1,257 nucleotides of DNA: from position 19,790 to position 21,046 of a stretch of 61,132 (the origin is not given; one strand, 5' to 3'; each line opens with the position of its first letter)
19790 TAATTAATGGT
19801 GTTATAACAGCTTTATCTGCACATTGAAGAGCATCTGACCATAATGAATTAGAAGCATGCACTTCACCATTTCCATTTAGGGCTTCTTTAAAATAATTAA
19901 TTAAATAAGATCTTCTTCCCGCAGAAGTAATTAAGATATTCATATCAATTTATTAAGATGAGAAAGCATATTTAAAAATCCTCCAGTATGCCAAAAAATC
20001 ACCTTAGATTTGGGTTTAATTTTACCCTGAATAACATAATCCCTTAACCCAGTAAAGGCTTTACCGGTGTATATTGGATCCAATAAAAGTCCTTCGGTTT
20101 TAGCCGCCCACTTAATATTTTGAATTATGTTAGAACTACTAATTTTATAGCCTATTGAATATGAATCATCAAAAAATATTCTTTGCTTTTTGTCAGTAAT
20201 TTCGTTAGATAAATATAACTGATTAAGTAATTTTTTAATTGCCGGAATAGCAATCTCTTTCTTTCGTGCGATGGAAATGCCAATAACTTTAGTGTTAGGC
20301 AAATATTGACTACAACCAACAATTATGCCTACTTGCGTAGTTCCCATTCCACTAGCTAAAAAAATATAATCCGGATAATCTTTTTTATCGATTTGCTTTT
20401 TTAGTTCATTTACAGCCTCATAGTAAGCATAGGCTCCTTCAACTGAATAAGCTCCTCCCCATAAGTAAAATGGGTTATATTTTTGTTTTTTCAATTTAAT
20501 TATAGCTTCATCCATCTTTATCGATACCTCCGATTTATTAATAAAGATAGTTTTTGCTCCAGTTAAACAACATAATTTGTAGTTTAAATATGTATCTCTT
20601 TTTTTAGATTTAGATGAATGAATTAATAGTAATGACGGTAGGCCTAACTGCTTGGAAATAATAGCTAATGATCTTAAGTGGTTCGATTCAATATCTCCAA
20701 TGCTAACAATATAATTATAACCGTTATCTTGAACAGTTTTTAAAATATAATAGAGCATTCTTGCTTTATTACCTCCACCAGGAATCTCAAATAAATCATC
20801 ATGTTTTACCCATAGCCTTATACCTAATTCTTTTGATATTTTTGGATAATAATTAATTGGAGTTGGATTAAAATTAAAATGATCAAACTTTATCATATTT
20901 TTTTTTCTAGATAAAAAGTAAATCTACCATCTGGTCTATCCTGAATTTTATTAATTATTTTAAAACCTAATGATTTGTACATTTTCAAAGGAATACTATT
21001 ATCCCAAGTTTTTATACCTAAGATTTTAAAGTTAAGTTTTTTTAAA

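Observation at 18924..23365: Overlapping operon of ATP-grasp ligase, ACC-deaminase-like PLP enzyme, GNAT, methyltransferase and sugar aminotransferase: candidate aminoacyl or N-acyl amino-sugar tailoring module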

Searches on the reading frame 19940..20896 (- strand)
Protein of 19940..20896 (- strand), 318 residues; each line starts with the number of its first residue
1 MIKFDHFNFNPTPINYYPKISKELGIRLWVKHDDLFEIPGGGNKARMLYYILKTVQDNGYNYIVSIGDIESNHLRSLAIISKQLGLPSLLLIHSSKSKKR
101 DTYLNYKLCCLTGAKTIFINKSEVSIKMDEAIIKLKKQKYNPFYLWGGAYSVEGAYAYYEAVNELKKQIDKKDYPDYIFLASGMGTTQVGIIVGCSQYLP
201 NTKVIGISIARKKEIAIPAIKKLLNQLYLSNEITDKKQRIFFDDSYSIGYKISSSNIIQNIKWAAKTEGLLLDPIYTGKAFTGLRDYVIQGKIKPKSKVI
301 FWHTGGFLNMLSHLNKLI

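Call 4: search_protein_families(library=pfam, proteins=[window:19940-20896:-], max_evalue=0.01)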
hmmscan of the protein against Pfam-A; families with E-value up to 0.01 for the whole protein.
window:19940-20896:- (318 aa): 2 families
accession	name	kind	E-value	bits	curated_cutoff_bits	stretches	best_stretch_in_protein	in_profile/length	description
PF00291.31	PALP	-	2.1e-35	123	35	1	10-305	6-295/295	Pyridoxal-phosphate dependent enzyme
PF00091.31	Tubulin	-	0.0081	16.9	33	0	114-185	45-119/190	Tubulin/FtsZ family, GTPase domain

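Call 5: search_protein_families(library=ncbifam, proteins=[window:19940-20896:-], max_evalue=0.01)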
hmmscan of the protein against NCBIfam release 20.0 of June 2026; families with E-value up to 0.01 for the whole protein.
window:19940-20896:- (318 aa): 14 families
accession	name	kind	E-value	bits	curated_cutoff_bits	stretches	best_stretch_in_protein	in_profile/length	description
TIGR01275.1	ACC_deam_rel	subfamily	7.9e-56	189.7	289.4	1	9-315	5-319/321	pyridoxal phosphate-dependent enzymes, D-cysteine desulfhydrase family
NF052482.1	sulfolyase_CuyA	equivalog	1e-53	182.3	450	1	7-312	11-326/332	D-cysteate sulfo-lyase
NF052537.1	CoM_syn_XcbE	exception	1.1e-47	162.8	450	1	9-306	13-316/322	coenzyme M biosynthesis enzyme XcbE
NF003030.0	PRK03910.1-3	equivalog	1.5e-45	155.8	429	1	10-310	21-328/338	D-cysteine desulfhydrase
NF003029.0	PRK03910.1-1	equivalog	2.4e-45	155.4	610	1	10-309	17-320/328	D-cysteine desulfhydrase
NF003032.0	PRK03910.1-5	equivalog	9.8e-45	153.1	469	1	10-312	18-325/330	D-cysteine desulfhydrase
NF010646.0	PRK14045.1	equivalog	2.9e-44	151.7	550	1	12-314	22-322/329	1-aminocyclopropane-1-carboxylate deaminase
TIGR01274.1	ACC_deam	equivalog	7.9e-36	123.9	392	1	8-310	11-327/337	1-aminocyclopropane-1-carboxylate deaminase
NF004771.0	PRK06110.1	equivalog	8.6e-06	25.1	317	1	8-100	18-108/323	threonine dehydratase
NF004996.0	PRK06381.1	equivalog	2.1e-05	23.7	266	1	18-201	22-193/319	threonine synthase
TIGR02079.1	THD1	equivalog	0.00019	20.3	440.55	1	10-208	15-203/410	threonine ammonia-lyase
NF006390.0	PRK08639.1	equivalog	0.00038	19.5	421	1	9-208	23-211/418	threonine ammonia-lyase IlvA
TIGR01124.1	ilvA_2Cterm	equivalog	0.0018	17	411.3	1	12-208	18-200/499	threonine ammonia-lyase, biosynthetic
TIGR03945.1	PLP_SbnA_fam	equivalog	0.0088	15.1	349.95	0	39-207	33-199/304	2,3-diaminopropionate biosynthesis protein SbnA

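Call 14: find_homologous_proteins(query=window:19940-20896:-)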
Query window:19940-20896:- (318 aa): 3986 proteins with E <= 0.001 among 5133 candidates; the best 120 are listed.
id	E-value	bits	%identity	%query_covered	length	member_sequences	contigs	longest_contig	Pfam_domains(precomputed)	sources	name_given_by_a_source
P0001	1.1e-209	713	100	100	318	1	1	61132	PF00291.32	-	-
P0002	1.5e-93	331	50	97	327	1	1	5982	PF00291.32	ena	-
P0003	2.3e-90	321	53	96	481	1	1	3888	PF13673.14,PF00291.32,PF13508.14,PF00583.32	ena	-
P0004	4.0e-89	317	48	97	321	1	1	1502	PF00291.32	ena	-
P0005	1.5e-88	315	47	97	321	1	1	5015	PF00291.32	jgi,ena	-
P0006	7.2e-87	310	50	95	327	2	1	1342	PF00291.32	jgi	-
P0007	2.9e-86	308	45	97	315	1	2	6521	PF00291.32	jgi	jgi:1-aminocyclopropane-1-carboxylate deaminase/D-cysteine desulfhydrase-like pyridoxal-dependent AC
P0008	3.0e-86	308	50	95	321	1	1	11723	PF00291.32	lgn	-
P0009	2.4e-85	305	50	95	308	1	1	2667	PF00291.32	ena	-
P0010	1.2e-84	302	50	96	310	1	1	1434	PF00291.32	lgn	-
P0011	2.6e-84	301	44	97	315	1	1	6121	PF00291.32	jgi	jgi:1-aminocyclopropane-1-carboxylate deaminase/D-cysteine desulfhydrase-like pyridoxal-dependent AC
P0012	2.1e-83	298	49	96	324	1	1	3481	PF00291.32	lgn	-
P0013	1.3e-82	296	48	95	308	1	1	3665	PF00291.32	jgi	-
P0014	2.4e-82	295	48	96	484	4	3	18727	PF13673.14,PF00291.32,PF13508.14,PF00583.32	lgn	-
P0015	6.6e-82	293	49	96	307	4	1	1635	PF00291.32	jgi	-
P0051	4.9e-76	274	44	98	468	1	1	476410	PF00291.32,PF13508.14,PF00583.32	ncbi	ncbi:hypothetical protein GCM10027284_02130 [Cyclobacterium sediminis]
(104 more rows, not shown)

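Call 17: search_solved_structures(query=window:19940-20896:-, max_evalue=0.001)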
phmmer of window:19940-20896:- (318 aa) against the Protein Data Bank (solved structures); distinct sequences matched with E-value up to 0.001: 9.
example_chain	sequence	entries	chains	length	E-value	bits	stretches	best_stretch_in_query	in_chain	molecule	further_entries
4d8t_A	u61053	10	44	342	1.1e-39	139.7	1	8-308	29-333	D-cysteine desulfhydrase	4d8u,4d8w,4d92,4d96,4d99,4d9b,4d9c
4d97_A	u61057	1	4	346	1.1e-39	139.7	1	8-308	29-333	D-cysteine desulfhydrase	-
1j0a_A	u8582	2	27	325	6.7e-39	137.1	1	11-317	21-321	1-aminocyclopropane-1-carboxylate deaminase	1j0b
7ysk_A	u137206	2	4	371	1.3e-33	119.8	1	10-311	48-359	D-Cysteine desulfhydrase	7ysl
1rqx_A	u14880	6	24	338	4.2e-25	91.8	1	7-307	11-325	1-aminocyclopropane-1-carboxylate deaminase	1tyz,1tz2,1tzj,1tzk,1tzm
1f2d_A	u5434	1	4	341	1.3e-21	80.3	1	7-307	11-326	1-AMINOCYCLOPROPANE-1-CARBOXYLATE DEAMINASE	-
1j0e_A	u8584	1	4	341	4.6e-21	78.5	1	7-307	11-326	1-aminocyclopropane-1-carboxylate deaminase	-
1j0c_A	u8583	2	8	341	8.7e-21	77.6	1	7-307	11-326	1-aminocyclopropane-1-carboxylate deaminase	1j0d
9jqf_A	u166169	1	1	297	1.3e-08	37.6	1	18-192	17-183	1-aminocyclopropane-1-carboxylate deaminase/D-cysteine desulfhydrase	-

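Call 19: find_related_loci(query=A1, collection=genome_contigs, flank=10000)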
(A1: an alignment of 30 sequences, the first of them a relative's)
Query A1 (318 aa) in genome_contigs; peptide patterns used: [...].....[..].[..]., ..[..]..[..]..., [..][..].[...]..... (x = any residue, [..] = any of these).
599 stretches matched a pattern (row limit reached: there are more); 575 encode a relative of the query (tblastn E <= 1e-3); the best 80 are kept; 79 distinct loci.
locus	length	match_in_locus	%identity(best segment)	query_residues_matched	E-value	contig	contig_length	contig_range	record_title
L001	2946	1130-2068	44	1-312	2e-86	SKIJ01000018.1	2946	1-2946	MAG: Cryomorphaceae bacterium isolate CSBr16_58 CSBr16-68003, whole genome shotgun sequence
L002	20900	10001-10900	45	12-312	3e-83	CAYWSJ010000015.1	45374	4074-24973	MAG TPA_asm: uncultured Bacteroidales bacterium isolate binchicken_co13_419 genome assembly, contig: NODE_790_length_453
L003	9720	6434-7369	41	2-312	1e-79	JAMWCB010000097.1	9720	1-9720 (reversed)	MAG: Candidatus Omnitrophota bacterium isolate DG02_5.bins.26.Tibet NODE_19584_length_9720_cov_1.452830, whole genome sh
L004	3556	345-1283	42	1-313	2e-78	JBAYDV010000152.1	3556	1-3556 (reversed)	MAG: Bacteroidales bacterium isolate SO_2016_CLC_T2_61 scaffold60464_PH3_Jul20_2016, whole genome shotgun sequence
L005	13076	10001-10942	42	3-313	7e-78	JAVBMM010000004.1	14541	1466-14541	MAG: Bacteroidales bacterium isolate EPI_MAG_00052 c_000004784535, whole genome shotgun sequence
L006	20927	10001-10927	41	2-312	3e-75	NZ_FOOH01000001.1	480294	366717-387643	Salegentibacter agarivorans strain DSM 23515, whole genome shotgun sequence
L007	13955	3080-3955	45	20-312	3e-74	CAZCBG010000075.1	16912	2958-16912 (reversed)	MAG TPA_asm: uncultured Bacteroides sp. isolate binchicken_co2_45 genome assembly, contig: NODE_2338_length_16912_cov_15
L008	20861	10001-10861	41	24-312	1e-68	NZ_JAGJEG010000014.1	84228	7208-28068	Pseudoalteromonas sp. MMG010 assembly_contig_14, whole genome shotgun sequence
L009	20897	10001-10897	39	12-312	3e-67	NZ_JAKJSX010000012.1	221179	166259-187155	Vibrio satsumensis strain JAMM0822 JAMM0822_scaffold_9, whole genome shotgun sequence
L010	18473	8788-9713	44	4-312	2e-65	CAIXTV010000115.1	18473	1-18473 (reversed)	uncultured bacterium isolate KTt_bin-0590 genome assembly, contig: bin-0590:115/312, whole genome shotgun sequence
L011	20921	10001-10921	43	7-315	1e-65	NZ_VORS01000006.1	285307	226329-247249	Polaribacter sp. IC073 NODE_6_length_285307_cov_217.82, whole genome shotgun sequence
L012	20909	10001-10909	39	12-312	2e-63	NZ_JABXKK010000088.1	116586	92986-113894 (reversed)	MAG: Nostoc sp. NMS8 NODE_122_length_116586_cov_91.9993, whole genome shotgun sequence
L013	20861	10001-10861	39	24-312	5e-63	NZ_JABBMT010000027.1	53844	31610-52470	Pseudoalteromonas arctica strain NEC-BIFX-2020_0012 NODE_27_length_53844_cov_64.035855, whole genome shotgun sequence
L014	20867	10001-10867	40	22-312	3e-63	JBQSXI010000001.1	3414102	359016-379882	Pseudoalteromonas sp. AOP31-A2-14 AOP31-A2-14_1, whole genome shotgun sequence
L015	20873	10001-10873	40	23-312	1e-62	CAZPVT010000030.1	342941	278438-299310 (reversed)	MAG TPA_asm: uncultured bacterium isolate SRP231805_co4_154 genome assembly, contig: k141_429612, whole genome shotgun s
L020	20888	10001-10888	37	12-312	2e-58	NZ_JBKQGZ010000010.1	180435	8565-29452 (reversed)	Providencia sp. Me31A NODE_10_length_180435_cov_23.309315, whole genome shotgun sequence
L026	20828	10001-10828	35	41-318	6e-55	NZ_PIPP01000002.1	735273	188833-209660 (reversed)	Aliidiomarina shirensis strain AIS contig2, whole genome shotgun sequence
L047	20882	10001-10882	34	9-305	5e-44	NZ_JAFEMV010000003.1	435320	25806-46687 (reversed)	Desemzia sp. RIT 804 3, whole genome shotgun sequence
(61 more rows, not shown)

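Call 28: search_protein_families(library=ncbifam, proteins=[L020:5071-6129:+, L020:6132-6995:+, L020:7000-8457:+, L020:8450-9550:+, L020:9540-9992:+, L020:11984-13156:+, L013:6107-6985:+, L013:6982-8436:+, L013:11982-13052:+, L013:4399-5592:+], max_evalue=1e-10)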
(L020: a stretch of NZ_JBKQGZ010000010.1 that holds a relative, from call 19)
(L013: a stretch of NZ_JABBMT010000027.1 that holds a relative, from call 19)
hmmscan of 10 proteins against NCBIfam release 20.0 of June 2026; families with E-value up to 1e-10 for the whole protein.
L020:5071-6129:+ (352 aa): 17 families
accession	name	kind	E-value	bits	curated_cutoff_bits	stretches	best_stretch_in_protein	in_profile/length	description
NF007490.0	PRK10084.1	subfamily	1.6e-199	662.4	649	1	1-347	1-351/361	dTDP-glucose 4,6-dehydratase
NF007582.0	PRK10217.1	equivalog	5e-198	657.4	698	1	2-351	3-352/355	dTDP-glucose 4,6-dehydratase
TIGR01181.1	dTDP_gluc_dehyt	equivalog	5.2e-157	521.9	365.1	1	2-339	1-320/321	dTDP-glucose 4,6-dehydratase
TIGR04180.1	EDH_00030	hypoth_equivalog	1.1e-39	136.2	475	1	3-272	1-259/297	NAD-dependent 4,6-dehydratase LegB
TIGR01179.1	galE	equivalog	3.9e-38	131.1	262.3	1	2-333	1-328/332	UDP-glucose 4-epimerase GalE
TIGR02622.1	CDP_4_6_dhtase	equivalog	6.9e-29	101.1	278.45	1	2-338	6-338/352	CDP-glucose 4,6-dehydratase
NF007956.0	PRK10675.1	subfamily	2.6e-23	82.7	394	1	1-333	1-332/338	UDP-glucose 4-epimerase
TIGR01472.1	gmd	equivalog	5.2e-23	81.8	415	1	48-331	52-339/342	GDP-mannose 4,6-dehydratase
TIGR02197.1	heptose_epim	equivalog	3.3e-20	72.5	274.6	1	3-331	1-314/316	ADP-glyceromanno-heptose 6-epimerase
NF011728.1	PRK15181.1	equivalog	1.6e-19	70.1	760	1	3-333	18-340/348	Vi polysaccharide biosynthesis UDP-N-acetylglucosaminuronic acid C-4 epimerase TviC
TIGR03466.1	HpnA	hypoth_equivalog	1.4e-15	57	367.65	1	1-255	1-233/327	hopanoid-associated sugar epimerase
NF047922.1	GDPFucSynFcl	equivalog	6.8e-15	55.3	500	1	56-335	36-306/308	GDP-L-fucose synthase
NF043036.1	ErythonDh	equivalog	7.3e-15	55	325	1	1-175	1-165/321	D-erythronate dehydrogenase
TIGR01214.1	rmlD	equivalog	1e-13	51.1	224.05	1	2-280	1-238/285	dTDP-4-dehydrorhamnose reductase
NF008872.0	PRK11908.1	equivalog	2.5e-13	49.8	294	1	1-333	2-338/349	bifunctional UDP-4-keto-pentose/UDP-xylose synthase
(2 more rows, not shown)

L020:6132-6995:+ (287 aa): 16 families
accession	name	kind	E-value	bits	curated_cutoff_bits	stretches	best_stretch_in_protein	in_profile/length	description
TIGR01207.1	rmlA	equivalog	2.1e-154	512.7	360.65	1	2-286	1-285/286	glucose-1-phosphate thymidylyltransferase RfbA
NF012024.0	PRK15480.1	equivalog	2.2e-136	453.7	588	1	2-287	5-290/292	glucose-1-phosphate thymidylyltransferase RfbA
TIGR01208.1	rmlA_long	equivalog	6.3e-58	196.3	320.25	1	2-237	1-234/353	glucose-1-phosphate thymidylyltransferase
TIGR03992.1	Arch_glmU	subfamily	6.5e-43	147.1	292.1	1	1-237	1-227/393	bifunctional sugar-1-phosphate nucleotidylyltransferase/acetyltransferase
NF041313.1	UDPGP_AglF_Halo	equivalog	7.8e-31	107.3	400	1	1-207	1-205/234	UTP--glucose-1-phosphate uridylyltransferase AglF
NF041173.1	Sug_nt_acttase_Thmprot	equivalog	4.2e-30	105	600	1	1-237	1-227/405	bifunctional sugar-1-phosphate nucleotidylyltransferase/acetyltransferase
NF052502.1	man1P_GTase_Rv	exception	3.6e-25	88.6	440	1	3-233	3-226/352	mannose-1-phosphate guanylyltransferase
TIGR01099.1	galU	equivalog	3.4e-23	82.6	326.8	0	2-59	3-60/261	UTP--glucose-1-phosphate uridylyltransferase GalU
NF045761.1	NAMPUrTaseMurU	equivalog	4e-19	69.4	250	1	1-234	1-224/226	N-acetylmuramate alpha-1-phosphate uridylyltransferase MurU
NF003670.0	PRK05293.1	equivalog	1.8e-15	56.8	470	0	105-249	124-268/382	glucose-1-phosphate adenylyltransferase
TIGR02091.1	glgC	equivalog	1e-13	51.1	424.9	1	3-233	3-255/364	glucose-1-phosphate adenylyltransferase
NF049965.1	GlMnHpPGnyltfHddC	equivalog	1.8e-12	47.4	300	1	1-181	1-172/221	D-glycero-D-manno-heptose 1-phosphate guanosyltransferase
NF009928.0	PRK13389.1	equivalog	5e-12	45.6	548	0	2-57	10-65/302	UTP--glucose-1-phosphate uridylyltransferase GalU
NF002023.0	PRK00844.1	subfamily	2.3e-11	43.1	458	0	3-167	9-187/408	glucose-1-phosphate adenylyltransferase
NF041135.1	IPPtranDIPPsyn_Thcocales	equivalog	5.7e-11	42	580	1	1-237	1-217/419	bifunctional L-myo-inositol-1-phosphate cytidylyltransferase/CDP-L-myo-inositol myo-inositolphosphotransferase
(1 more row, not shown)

L020:7000-8457:+ (485 aa): 3 families
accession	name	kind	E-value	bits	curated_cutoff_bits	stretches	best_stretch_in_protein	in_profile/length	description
NF058658.1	Oglyco_Wzx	exception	1.5e-94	317.7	720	1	2-469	3-469/478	O-glycosylation flippase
NF007773.0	PRK10459.1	equivalog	4.5e-68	230.4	273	1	5-469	3-473/492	MOP flippase family protein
NF047674.1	TeichurnBiosyTuaB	equivalog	5.3e-64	217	580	1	3-460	2-466/469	teichuronic acid biosynthesis protein TuaB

L020:8450-9550:+ (366 aa): 7 families
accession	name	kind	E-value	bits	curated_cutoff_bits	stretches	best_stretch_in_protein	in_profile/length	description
TIGR04427.1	PLP_DesI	equivalog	4.9e-88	295.9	650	1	15-363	32-380/390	dTDP-4-dehydro-6-deoxyglucose aminotransferase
TIGR03588.1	PseC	equivalog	9.1e-67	225.6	423.5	1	26-363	22-377/380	UDP-4-amino-4,6-dideoxy-N-acetyl-beta-L-altrosamine transaminase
TIGR04181.1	NHT_00031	hypoth_equivalog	1.2e-59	202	420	1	18-345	13-357/359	LegC family aminotransferase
NF008687.0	PRK11706.1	equivalog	7.1e-55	186.3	375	1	19-364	15-372/375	dTDP-4-amino-4,6-dideoxygalactose transaminase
NF008658.2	PRK11658.1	equivalog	8.3e-54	182.7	631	1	21-363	20-374/379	UDP-4-amino-4-deoxy-L-arabinose aminotransferase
NF011936.0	PRK15407.1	equivalog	8.1e-47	159.9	423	2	28-212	59-252/440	lipopolysaccharide biosynthesis protein RfbH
TIGR02379.1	ECA_wecE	subfamily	5.5e-45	153.7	434.85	1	20-364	16-373/376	dTDP-4-amino-4,6-dideoxy-D-glucose transaminase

L020:9540-9992:+ (150 aa): 1 family
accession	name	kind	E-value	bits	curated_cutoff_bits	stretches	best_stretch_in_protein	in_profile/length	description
TIGR01575.1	rimI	equivalog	7.6e-11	42.3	86.4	1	41-132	26-116/132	ribosomal protein S18-alanine N-acetyltransferase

L020:11984-13156:+ (390 aa): 6 families
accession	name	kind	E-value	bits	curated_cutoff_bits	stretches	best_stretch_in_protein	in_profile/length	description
NF002756.0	PRK02797.1-5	equivalog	1.1e-40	139.7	457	1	208-380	184-349/351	TDP-N-acetylfucosamine:lipid II N-acetylfucosaminyltransferase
NF052570.1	ECA_fuco_WecF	equivalog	2.8e-13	49.9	525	1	210-339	186-318/357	TDP-N-acetylfucosamine:lipid II N-acetylfucosaminyltransferase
NF002755.0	PRK02797.1-4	equivalog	4.1e-12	45.9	543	1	211-340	184-315/357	TDP-N-acetylfucosamine:lipid II N-acetylfucosaminyltransferase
NF002753.0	PRK02797.1-2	equivalog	1.2e-11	44.5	470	1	208-334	184-313/361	TDP-N-acetylfucosamine:lipid II N-acetylfucosaminyltransferase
NF002752.0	PRK02797.1-1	equivalog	3.8e-11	42.9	754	1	191-338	167-315/359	TDP-N-acetylfucosamine:lipid II N-acetylfucosaminyltransferase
NF002754.0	PRK02797.1-3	equivalog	9.3e-11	41.4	639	0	192-338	168-315/359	TDP-N-acetylfucosamine:lipid II N-acetylfucosaminyltransferase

L013:6107-6985:+ (292 aa): 13 families
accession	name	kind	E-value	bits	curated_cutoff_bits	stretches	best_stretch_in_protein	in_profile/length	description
TIGR01207.1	rmlA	equivalog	5e-151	501.6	360.65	1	2-290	1-286/286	glucose-1-phosphate thymidylyltransferase RfbA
NF012024.0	PRK15480.1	equivalog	5.7e-135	449.1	588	1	2-291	5-291/292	glucose-1-phosphate thymidylyltransferase RfbA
TIGR01208.1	rmlA_long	equivalog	5.5e-57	193.2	320.25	1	2-240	1-234/353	glucose-1-phosphate thymidylyltransferase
TIGR03992.1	Arch_glmU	subfamily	6.6e-41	140.5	292.1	1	1-239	1-226/393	bifunctional sugar-1-phosphate nucleotidylyltransferase/acetyltransferase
NF041173.1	Sug_nt_acttase_Thmprot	equivalog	1.6e-30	106.4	600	1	1-239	1-226/405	bifunctional sugar-1-phosphate nucleotidylyltransferase/acetyltransferase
NF041313.1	UDPGP_AglF_Halo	equivalog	9.7e-29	100.5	400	1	1-212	1-207/234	UTP--glucose-1-phosphate uridylyltransferase AglF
NF052502.1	man1P_GTase_Rv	exception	2.8e-24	85.6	440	1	3-235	3-225/352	mannose-1-phosphate guanylyltransferase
TIGR01099.1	galU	equivalog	3.2e-24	85.9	326.8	1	73-235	94-260/261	UTP--glucose-1-phosphate uridylyltransferase GalU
NF045761.1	NAMPUrTaseMurU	equivalog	9.7e-19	68.1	250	1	1-237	1-224/226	N-acetylmuramate alpha-1-phosphate uridylyltransferase MurU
NF003670.0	PRK05293.1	equivalog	9.3e-15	54.4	470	1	3-237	7-255/382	glucose-1-phosphate adenylyltransferase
TIGR02091.1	glgC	equivalog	4.1e-12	45.9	424.9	0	3-236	3-255/364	glucose-1-phosphate adenylyltransferase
NF009928.0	PRK13389.1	equivalog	4.5e-12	45.7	548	0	2-54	10-62/302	UTP--glucose-1-phosphate uridylyltransferase GalU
NF049965.1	GlMnHpPGnyltfHddC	equivalog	1.7e-11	44.2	300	1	1-185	1-173/221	D-glycero-D-manno-heptose 1-phosphate guanosyltransferase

L013:6982-8436:+ (484 aa): 3 families
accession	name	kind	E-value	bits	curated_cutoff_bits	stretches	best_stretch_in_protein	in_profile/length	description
NF058658.1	Oglyco_Wzx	exception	4.4e-85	286.5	720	1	6-477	12-478/478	O-glycosylation flippase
NF007773.0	PRK10459.1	equivalog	5.7e-64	216.9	273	1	6-478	9-483/492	MOP flippase family protein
NF047674.1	TeichurnBiosyTuaB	equivalog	2e-56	192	580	1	5-459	9-466/469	teichuronic acid biosynthesis protein TuaB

L013:11982-13052:+ (356 aa): 3 families
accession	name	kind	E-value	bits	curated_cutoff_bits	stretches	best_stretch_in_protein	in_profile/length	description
NF047683.1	TeichurnBiosyTuaG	equivalog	4.3e-14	52.8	400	1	31-147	4-115/252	teichuronic acid biosynthesis protein TuaG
NF053739.1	GlytfEpsEBac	equivalog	2.1e-11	43.4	450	1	33-152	1-116/265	glycosyltransferase EpsE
NF050050.1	ProtGlycPglI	equivalog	8.2e-11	41.8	500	0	33-251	2-207/306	GalNAc(5)-diNAcBac-PP-undecaprenol beta-1,3-glucosyltransferase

L013:4399-5592:+ (397 aa): 15 families
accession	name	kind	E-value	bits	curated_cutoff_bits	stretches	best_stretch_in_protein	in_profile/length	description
NF007490.0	PRK10084.1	subfamily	1.4e-210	698.7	649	1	3-391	1-352/361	dTDP-glucose 4,6-dehydratase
NF007582.0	PRK10217.1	equivalog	1e-191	636.7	698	2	181-396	147-354/355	dTDP-glucose 4,6-dehydratase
TIGR01181.1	dTDP_gluc_dehyt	equivalog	3.3e-151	502.9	365.1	2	181-383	138-321/321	dTDP-glucose 4,6-dehydratase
TIGR01179.1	galE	equivalog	7e-33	113.8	262.3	1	4-116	1-111/332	UDP-glucose 4-epimerase GalE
TIGR04180.1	EDH_00030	hypoth_equivalog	7.9e-33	113.8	475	2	177-307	129-259/297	NAD-dependent 4,6-dehydratase LegB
TIGR02622.1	CDP_4_6_dhtase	equivalog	1.2e-22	80.6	278.45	1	4-116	6-118/352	CDP-glucose 4,6-dehydratase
NF007956.0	PRK10675.1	subfamily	9.7e-18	64.4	394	1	4-115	2-113/338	UDP-glucose 4-epimerase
TIGR02197.1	heptose_epim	equivalog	8.9e-17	61.2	274.6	0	5-115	1-104/316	ADP-glyceromanno-heptose 6-epimerase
NF047922.1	GDPFucSynFcl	equivalog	1.3e-16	61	500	0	192-377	132-305/308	GDP-L-fucose synthase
TIGR03466.1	HpnA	hypoth_equivalog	3.5e-16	59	367.65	0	4-115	2-102/327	hopanoid-associated sugar epimerase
NF011728.1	PRK15181.1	equivalog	1.1e-14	54.2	760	0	5-116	18-131/348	Vi polysaccharide biosynthesis UDP-N-acetylglucosaminuronic acid C-4 epimerase TviC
TIGR01472.1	gmd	equivalog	1.9e-14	53.6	415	0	41-144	38-138/342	GDP-mannose 4,6-dehydratase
NF008872.0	PRK11908.1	equivalog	8.9e-13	48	294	0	232-379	195-341/349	bifunctional UDP-4-keto-pentose/UDP-xylose synthase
TIGR01214.1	rmlD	equivalog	6.8e-12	45.1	224.05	0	4-116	1-91/285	dTDP-4-dehydrorhamnose reductase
NF043036.1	ErythonDh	equivalog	7.1e-11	41.9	325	0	3-116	1-114/321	D-erythronate dehydrogenase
